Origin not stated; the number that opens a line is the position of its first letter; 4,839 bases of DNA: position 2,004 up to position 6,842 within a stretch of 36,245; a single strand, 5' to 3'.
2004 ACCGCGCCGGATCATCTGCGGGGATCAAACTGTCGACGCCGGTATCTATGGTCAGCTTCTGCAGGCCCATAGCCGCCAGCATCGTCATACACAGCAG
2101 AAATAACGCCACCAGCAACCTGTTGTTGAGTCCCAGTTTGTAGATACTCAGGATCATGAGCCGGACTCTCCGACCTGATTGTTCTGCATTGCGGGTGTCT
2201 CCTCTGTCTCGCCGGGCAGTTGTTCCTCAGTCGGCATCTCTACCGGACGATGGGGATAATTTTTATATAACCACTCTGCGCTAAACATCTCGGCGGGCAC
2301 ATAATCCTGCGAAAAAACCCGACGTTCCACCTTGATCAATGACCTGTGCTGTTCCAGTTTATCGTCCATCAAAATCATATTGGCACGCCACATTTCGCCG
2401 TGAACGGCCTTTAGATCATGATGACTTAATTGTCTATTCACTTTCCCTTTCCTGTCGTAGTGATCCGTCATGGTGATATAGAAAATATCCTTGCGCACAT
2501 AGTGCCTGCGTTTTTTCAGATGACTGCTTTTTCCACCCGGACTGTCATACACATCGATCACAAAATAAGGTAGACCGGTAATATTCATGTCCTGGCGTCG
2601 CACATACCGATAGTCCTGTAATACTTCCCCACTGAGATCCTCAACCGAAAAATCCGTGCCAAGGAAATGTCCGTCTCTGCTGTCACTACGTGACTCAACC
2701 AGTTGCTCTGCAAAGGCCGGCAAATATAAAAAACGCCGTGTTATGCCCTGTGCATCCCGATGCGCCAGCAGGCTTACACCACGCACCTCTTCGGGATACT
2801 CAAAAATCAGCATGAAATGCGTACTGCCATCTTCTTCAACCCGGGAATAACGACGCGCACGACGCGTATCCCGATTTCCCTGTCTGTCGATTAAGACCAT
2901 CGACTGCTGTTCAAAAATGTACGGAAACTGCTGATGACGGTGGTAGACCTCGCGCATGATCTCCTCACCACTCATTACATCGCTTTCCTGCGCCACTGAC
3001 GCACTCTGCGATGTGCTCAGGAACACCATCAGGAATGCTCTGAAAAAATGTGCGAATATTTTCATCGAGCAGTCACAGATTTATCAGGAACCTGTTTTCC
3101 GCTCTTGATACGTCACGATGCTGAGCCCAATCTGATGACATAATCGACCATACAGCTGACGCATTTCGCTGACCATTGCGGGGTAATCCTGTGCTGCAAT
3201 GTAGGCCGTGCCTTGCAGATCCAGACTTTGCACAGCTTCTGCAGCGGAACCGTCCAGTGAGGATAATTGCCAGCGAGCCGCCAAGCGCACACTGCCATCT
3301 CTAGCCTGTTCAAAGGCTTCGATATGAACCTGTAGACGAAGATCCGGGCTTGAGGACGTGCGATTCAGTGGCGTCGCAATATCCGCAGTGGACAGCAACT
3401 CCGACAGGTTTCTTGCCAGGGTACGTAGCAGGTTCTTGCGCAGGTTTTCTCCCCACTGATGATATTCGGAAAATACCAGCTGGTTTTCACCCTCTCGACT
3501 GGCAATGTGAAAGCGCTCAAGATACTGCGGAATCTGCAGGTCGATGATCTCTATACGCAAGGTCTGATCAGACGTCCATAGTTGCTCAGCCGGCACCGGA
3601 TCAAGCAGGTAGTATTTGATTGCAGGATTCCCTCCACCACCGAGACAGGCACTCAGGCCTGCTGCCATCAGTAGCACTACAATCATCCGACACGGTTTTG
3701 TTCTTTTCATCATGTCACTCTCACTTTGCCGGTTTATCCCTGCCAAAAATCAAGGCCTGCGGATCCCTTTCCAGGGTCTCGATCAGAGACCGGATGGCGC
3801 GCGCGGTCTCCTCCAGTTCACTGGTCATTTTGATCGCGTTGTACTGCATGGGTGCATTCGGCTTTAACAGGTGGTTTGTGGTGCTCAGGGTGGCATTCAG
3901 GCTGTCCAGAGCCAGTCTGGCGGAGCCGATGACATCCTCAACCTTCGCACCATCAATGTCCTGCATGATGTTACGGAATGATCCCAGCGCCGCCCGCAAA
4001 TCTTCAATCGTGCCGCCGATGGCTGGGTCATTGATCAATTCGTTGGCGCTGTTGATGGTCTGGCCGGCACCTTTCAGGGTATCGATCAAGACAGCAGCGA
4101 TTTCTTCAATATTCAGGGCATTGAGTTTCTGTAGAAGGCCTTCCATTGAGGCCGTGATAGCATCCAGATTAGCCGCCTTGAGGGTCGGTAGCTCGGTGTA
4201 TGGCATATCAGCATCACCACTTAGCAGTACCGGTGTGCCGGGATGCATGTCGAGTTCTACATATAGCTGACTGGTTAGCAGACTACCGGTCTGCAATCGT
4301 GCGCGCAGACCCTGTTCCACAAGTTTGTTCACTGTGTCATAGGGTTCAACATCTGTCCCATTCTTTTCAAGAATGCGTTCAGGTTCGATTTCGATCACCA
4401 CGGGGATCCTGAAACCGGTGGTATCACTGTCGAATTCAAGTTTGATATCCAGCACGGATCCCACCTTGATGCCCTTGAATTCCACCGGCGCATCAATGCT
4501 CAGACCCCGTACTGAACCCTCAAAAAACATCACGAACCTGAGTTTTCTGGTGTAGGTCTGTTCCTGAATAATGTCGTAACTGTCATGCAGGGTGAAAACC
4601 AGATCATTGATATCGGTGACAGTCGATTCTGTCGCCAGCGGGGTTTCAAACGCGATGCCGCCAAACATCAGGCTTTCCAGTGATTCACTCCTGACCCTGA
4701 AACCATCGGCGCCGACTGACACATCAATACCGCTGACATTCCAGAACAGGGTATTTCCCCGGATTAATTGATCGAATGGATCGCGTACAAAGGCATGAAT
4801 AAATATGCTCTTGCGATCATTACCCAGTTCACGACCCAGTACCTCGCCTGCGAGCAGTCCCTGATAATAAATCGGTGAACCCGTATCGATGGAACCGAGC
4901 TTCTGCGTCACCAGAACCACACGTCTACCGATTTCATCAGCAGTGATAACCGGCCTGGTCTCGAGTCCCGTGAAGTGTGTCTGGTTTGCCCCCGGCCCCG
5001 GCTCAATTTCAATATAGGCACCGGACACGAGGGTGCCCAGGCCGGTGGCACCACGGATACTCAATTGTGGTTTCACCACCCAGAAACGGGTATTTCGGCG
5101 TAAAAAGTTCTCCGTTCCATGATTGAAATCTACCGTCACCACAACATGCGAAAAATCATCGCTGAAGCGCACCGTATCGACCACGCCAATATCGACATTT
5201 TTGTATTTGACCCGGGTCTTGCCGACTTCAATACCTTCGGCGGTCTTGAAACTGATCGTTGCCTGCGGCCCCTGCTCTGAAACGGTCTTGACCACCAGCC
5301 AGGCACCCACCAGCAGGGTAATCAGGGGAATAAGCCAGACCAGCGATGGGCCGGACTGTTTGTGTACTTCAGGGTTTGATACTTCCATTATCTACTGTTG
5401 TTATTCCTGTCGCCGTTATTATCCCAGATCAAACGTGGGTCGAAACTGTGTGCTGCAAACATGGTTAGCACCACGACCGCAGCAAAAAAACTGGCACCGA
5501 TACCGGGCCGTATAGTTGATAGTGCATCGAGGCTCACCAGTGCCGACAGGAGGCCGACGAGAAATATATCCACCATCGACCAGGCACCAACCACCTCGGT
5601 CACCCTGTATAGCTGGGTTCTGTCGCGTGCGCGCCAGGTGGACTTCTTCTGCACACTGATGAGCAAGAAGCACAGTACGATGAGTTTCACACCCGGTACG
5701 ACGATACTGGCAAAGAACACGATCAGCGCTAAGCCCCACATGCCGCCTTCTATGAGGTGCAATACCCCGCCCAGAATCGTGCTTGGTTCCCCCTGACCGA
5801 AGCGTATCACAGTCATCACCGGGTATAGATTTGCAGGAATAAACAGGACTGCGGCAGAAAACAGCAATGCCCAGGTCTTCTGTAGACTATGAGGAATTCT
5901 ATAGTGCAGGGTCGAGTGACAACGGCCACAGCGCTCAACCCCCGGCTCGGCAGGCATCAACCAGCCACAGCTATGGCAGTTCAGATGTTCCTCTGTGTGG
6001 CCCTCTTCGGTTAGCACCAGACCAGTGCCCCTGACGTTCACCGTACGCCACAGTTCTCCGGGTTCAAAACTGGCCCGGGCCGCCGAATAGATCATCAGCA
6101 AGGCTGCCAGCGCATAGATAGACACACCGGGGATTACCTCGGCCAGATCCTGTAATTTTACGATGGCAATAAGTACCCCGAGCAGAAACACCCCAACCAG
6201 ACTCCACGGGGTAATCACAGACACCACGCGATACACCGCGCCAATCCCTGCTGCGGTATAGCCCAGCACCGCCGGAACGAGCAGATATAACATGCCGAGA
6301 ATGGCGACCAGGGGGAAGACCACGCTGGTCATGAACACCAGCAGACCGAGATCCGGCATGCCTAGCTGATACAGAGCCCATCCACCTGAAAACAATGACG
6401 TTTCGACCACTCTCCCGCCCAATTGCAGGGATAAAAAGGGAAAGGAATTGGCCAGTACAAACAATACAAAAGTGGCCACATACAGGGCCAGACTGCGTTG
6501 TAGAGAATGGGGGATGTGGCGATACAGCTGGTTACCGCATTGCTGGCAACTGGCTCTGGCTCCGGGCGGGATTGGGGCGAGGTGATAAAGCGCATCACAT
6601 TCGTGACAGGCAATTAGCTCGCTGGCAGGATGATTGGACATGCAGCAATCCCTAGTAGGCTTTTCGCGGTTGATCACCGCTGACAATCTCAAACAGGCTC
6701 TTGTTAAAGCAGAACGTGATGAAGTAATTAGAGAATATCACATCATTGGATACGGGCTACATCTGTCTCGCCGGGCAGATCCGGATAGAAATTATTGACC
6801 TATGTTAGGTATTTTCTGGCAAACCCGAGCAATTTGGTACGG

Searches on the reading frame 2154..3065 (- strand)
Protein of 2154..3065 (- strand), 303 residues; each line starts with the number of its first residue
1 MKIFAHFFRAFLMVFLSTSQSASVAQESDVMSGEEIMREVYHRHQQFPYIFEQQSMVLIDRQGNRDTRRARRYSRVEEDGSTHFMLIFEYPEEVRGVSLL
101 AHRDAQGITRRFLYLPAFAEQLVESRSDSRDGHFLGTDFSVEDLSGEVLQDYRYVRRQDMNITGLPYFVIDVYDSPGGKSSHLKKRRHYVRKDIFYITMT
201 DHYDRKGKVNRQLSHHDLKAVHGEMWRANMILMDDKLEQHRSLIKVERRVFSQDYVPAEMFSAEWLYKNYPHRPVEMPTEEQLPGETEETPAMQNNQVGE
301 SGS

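Call 47: search_protein_families(library=pfam, proteins=[window:2154-3065:-], max_evalue=0.001)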
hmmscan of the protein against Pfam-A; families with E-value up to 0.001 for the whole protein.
window:2154-3065:- (303 aa): 2 families
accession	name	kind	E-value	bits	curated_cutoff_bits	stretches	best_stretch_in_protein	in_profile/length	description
PF17131.11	LolA_like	-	1.4e-26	93.7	30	1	81-266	2-182/184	Outer membrane lipoprotein-sorting protein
PF07044.18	DUF1329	-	0.00021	21.2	23.1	0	178-234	274-331/368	Protein of unknown function (DUF1329)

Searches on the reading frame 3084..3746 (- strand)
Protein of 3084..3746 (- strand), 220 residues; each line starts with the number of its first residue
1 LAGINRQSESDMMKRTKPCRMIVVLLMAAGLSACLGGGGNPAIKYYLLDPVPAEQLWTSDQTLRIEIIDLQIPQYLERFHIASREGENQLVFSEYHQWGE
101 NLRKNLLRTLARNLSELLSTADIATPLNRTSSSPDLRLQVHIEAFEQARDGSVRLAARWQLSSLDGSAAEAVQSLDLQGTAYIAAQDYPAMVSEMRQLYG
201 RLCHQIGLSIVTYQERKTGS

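Call 47: search_protein_families(library=pfam, proteins=[window:3084-3746:-], max_evalue=0.001)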
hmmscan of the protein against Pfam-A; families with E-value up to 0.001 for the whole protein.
window:3084-3746:- (220 aa): 1 family
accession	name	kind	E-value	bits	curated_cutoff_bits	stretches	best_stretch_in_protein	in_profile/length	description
PF03886.18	ABC_trans_aux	-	1.7e-31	109.4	26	1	46-206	1-160/161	ABC-type transport auxiliary lipoprotein component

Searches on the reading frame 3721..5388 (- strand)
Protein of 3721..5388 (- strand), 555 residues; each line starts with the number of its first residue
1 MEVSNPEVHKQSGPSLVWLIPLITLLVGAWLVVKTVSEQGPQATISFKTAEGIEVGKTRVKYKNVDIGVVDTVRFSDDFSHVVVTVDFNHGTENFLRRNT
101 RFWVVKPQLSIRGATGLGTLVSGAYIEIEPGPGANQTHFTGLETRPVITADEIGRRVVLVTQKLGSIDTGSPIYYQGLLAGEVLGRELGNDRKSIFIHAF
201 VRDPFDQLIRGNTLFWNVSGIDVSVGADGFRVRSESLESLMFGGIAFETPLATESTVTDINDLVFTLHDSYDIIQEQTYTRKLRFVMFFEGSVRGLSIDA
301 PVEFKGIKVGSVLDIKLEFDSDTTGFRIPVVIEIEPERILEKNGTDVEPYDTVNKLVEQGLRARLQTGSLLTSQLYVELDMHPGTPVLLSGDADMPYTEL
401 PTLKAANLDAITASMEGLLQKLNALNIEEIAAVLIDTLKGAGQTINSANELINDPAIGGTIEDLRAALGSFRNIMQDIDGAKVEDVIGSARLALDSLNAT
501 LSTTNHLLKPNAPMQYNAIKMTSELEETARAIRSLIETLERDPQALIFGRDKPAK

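Call 47: search_protein_families(library=pfam, proteins=[window:3721-5388:-], max_evalue=0.001)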
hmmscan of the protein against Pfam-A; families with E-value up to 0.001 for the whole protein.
window:3721-5388:- (555 aa): 1 family
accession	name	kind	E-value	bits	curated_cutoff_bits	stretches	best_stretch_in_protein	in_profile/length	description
PF02470.25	MlaD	-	9.9e-34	115.9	25.1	2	40-131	2-81/81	MlaD protein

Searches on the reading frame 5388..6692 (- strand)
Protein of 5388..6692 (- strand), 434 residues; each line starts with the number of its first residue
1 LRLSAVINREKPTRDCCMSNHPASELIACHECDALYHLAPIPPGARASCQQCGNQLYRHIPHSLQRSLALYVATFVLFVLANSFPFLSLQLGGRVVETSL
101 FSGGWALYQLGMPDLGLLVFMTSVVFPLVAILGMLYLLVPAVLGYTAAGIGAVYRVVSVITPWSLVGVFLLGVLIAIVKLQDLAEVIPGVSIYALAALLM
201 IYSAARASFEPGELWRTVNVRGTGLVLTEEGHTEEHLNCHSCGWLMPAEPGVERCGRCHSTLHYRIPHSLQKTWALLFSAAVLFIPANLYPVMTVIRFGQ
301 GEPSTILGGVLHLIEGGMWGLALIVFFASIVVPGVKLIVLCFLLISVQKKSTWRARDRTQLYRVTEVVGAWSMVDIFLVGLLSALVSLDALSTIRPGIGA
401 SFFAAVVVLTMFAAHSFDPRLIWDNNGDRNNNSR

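Call 47: search_protein_families(library=pfam, proteins=[window:5388-6692:-], max_evalue=0.001)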
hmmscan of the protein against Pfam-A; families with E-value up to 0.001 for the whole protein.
window:5388-6692:- (434 aa): 1 family
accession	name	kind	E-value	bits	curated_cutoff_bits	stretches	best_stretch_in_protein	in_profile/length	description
PF04403.18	PqiA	-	6.9e-93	309.1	23.8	2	270-425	1-154/156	Paraquat-inducible protein A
